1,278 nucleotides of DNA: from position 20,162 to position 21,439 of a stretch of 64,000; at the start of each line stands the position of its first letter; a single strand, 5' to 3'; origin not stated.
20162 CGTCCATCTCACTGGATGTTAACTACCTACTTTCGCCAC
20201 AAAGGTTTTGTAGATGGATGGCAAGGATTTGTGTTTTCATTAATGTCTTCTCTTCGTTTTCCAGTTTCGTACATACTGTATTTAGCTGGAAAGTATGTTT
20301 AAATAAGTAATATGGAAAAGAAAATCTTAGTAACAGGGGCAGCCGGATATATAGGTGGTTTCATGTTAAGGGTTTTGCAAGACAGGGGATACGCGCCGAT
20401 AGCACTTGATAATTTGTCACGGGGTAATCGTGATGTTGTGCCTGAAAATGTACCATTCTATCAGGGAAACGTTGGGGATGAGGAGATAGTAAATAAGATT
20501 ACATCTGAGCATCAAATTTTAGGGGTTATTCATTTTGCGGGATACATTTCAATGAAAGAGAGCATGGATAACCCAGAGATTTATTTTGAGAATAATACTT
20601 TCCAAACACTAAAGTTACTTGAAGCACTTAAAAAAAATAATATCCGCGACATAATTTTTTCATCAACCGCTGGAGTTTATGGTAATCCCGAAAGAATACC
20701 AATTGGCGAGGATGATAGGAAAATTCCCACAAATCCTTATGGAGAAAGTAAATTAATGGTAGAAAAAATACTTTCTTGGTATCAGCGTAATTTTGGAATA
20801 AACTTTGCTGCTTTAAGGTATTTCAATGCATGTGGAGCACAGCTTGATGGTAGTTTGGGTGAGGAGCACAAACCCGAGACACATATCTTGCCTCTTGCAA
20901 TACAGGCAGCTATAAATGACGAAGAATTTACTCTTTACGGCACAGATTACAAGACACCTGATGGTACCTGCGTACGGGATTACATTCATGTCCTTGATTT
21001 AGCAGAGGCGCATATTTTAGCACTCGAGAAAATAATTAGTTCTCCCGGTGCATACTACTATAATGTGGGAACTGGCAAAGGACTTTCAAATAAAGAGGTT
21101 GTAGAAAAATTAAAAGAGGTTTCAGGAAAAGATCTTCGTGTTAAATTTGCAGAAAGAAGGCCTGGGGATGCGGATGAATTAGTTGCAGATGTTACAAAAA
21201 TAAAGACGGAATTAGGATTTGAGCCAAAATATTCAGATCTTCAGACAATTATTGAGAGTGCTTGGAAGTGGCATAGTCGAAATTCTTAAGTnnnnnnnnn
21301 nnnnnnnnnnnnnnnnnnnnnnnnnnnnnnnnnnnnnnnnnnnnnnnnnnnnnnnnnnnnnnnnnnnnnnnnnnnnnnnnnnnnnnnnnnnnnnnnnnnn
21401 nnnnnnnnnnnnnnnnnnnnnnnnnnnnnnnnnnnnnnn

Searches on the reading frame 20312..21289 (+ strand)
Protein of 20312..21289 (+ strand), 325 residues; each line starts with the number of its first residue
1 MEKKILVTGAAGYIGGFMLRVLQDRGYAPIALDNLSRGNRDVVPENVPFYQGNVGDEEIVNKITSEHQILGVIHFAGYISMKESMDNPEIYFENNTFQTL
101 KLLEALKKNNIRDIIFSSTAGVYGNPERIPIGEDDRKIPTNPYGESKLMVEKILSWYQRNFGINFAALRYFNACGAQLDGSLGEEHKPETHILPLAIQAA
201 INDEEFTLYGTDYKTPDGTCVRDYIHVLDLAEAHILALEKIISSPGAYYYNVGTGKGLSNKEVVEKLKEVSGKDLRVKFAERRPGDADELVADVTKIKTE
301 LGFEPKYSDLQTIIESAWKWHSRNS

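Call 5: search_protein_families(library=pfam, proteins=[window:20312-21289:+], max_evalue=0.01)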
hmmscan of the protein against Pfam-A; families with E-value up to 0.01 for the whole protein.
window:20312-21289:+ (325 aa): 9 families
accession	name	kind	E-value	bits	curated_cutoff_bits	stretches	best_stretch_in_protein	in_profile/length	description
PF01370.27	Epimerase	-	5.1e-54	183.7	20.9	1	5-253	1-240/240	NAD dependent epimerase/dehydratase family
PF16363.11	GDP_Man_Dehyd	-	1.4e-51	176.4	27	1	6-308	1-324/332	GDP-mannose 4,6 dehydratase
PF01073.25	3Beta_HSD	-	9.9e-12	44.9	22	1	6-243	1-234/280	3-beta hydroxysteroid dehydrogenase/isomerase family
PF04321.23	RmlD_sub_bind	-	2e-11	44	27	1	4-155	2-137/287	RmlD substrate binding domain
PF02719.21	Polysacc_synt_2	-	3.2e-09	36.8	20.2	1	5-176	1-174/293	Polysaccharide biosynthesis protein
PF05368.20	NmrA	-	9.2e-06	25.9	27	1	1-154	1-134/298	NmrA-like family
PF13460.12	NAD_binding_10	-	1.9e-05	25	27.2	1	9-153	1-130/184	NAD(P)H-binding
PF07993.18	NAD_binding_4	-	0.00052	19.7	20.1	0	68-174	88-208/258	Male sterility protein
PF08659.16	KR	-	0.00059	20.2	22.6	1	5-128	3-146/180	KR domain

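Call 78: search_protein_families(library=ncbifam, proteins=[window:20312-21289:+], max_evalue=1e-10)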
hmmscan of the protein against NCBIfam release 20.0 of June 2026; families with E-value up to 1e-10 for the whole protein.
window:20312-21289:+ (325 aa): 13 families
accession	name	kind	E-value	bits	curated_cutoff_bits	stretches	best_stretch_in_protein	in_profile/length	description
TIGR01179.1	galE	equivalog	1.5e-119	398.8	262.3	1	4-324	1-328/332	UDP-glucose 4-epimerase GalE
NF007956.0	PRK10675.1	subfamily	4.3e-77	259.5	394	1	4-324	2-332/338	UDP-glucose 4-epimerase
TIGR01181.1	dTDP_gluc_dehyt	equivalog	5.1e-40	137.5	365.1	1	4-324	1-314/321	dTDP-glucose 4,6-dehydratase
TIGR02197.1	heptose_epim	equivalog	1.5e-33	116.3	274.6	1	5-281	1-270/316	ADP-glyceromanno-heptose 6-epimerase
TIGR04180.1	EDH_00030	hypoth_equivalog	4.1e-28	98.3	475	1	5-308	1-297/297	NAD-dependent 4,6-dehydratase LegB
TIGR02622.1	CDP_4_6_dhtase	equivalog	9.2e-18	64.5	278.45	1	2-322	4-331/352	CDP-glucose 4,6-dehydratase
NF011728.1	PRK15181.1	equivalog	2.3e-16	59.7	760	1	3-321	16-337/348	Vi polysaccharide biosynthesis UDP-N-acetylglucosaminuronic acid C-4 epimerase TviC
NF047922.1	GDPFucSynFcl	equivalog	1.4e-15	57.6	500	1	2-323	2-303/308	GDP-L-fucose synthase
NF007490.0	PRK10084.1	subfamily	6.1e-15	55.1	649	1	4-322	2-335/361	dTDP-glucose 4,6-dehydratase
NF007582.0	PRK10217.1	equivalog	9.6e-15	54.5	698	1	3-307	2-318/355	dTDP-glucose 4,6-dehydratase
NF008360.0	PRK11150.1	equivalog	9.9e-15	54.5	452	1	5-308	2-293/310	ADP-glyceromanno-heptose 6-epimerase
TIGR03466.1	HpnA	hypoth_equivalog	1.9e-13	50.1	367.65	0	4-156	2-154/327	hopanoid-associated sugar epimerase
NF043036.1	ErythonDh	equivalog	7.6e-12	45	325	1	4-161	2-167/321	D-erythronate dehydrogenase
